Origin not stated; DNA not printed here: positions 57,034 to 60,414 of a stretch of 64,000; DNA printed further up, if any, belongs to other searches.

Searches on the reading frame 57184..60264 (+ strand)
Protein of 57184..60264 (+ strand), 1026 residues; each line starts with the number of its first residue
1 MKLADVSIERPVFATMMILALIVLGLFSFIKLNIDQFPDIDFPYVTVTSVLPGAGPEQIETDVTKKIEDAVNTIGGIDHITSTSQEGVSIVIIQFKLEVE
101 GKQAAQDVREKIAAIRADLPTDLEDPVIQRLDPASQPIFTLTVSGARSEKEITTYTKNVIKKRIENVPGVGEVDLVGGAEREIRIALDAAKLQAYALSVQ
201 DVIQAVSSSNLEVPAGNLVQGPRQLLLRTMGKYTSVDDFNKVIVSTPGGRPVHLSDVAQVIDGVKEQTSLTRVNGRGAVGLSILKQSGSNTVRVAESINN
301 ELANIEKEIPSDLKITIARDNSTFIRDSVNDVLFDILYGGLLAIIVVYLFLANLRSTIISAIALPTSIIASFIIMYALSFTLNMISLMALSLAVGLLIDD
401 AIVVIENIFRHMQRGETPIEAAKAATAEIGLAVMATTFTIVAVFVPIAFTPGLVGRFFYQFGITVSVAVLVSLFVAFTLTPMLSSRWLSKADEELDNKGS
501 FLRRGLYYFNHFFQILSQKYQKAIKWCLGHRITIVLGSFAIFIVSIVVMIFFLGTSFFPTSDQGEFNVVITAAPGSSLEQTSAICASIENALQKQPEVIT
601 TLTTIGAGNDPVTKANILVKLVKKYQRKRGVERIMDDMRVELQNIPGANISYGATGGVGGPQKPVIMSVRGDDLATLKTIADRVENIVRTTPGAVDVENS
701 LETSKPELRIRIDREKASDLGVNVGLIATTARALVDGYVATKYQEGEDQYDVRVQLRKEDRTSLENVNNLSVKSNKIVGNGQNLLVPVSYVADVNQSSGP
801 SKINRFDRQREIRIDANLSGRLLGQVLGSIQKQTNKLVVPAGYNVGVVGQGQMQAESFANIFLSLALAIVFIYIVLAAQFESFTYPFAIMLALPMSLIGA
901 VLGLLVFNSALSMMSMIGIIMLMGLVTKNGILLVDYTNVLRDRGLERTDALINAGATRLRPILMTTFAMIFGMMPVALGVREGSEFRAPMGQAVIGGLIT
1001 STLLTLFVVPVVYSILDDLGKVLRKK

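Call 16: search_protein_families(library=ncbifam, proteins=[window:57184-60264:+])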
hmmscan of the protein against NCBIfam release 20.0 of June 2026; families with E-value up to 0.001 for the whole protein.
window:57184-60264:+ (1026 aa): 21 families
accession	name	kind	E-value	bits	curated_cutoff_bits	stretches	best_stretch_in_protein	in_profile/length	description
NF033617.1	RND_permease_2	subfamily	2.5e-271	903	1250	1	5-1017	2-1008/1009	multidrug efflux RND transporter permease subunit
NF000282.2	RND_permease_1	subfamily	1.9e-199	665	1250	1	7-1016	4-1027/1029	multidrug efflux RND transporter permease subunit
TIGR00915.1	2A0602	subfamily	5.5e-180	600.6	940.35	1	4-1017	2-1029/1050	efflux RND transporter permease subunit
NF007905.0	PRK10614.1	equivalog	2.2e-176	588.4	1774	1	1-1024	1-1016/1025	multidrug efflux RND transporter permease subunit MdtC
NF007798.0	PRK10503.1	equivalog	3e-171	571.4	1584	1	8-1025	17-1031/1040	MdtB/MuxB family multidrug efflux RND transporter permease subunit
NF007133.0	PRK09579.1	equivalog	2.9e-167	558.1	1763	1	1-1017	1-1003/1017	multidrug efflux RND transporter permease subunit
TIGR00914.1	2A0601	subfamily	6.3e-154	514.2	701.45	1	6-1016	8-1035/1051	CusA/CzcA family heavy metal efflux RND transporter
NF007842.1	PRK10555.1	equivalog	4.3e-139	465.2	1854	1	4-1015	2-1025/1036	multidrug efflux RND transporter permease AcrD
NF007131.0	PRK09577.1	equivalog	1e-137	460.5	1768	1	4-1021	2-1027/1045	multidrug efflux RND transporter permease subunit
NF000037.1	RND_perm_OqxB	exception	1.4e-123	413.8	2200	1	2-1019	2-1037/1050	multidrug efflux RND transporter permease subunit OqxB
NF011706.2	PRK15127.1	equivalog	1.4e-115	387.4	2150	2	6-590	4-596/1049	multidrug efflux RND transporter permease subunit AcrB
TIGR00921.1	2A067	subfamily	2.6e-11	42.3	351.9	2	338-483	589-730/733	hydrophobe/amphiphile efflux-3 (HAE3) family transporter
TIGR00833.1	actII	subfamily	1.3e-09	37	874.7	1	343-483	183-328/910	MMPL family RND transporter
NF009583.0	PRK13024.1-3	subfamily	1.1e-08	33.6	721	1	342-562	289-487/755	protein translocase subunit SecDF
TIGR03480.1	HpnN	hypoth_equivalog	3.6e-08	31.9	751.85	2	832-973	236-383/862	hopanoid biosynthesis associated RND transporter like protein HpnN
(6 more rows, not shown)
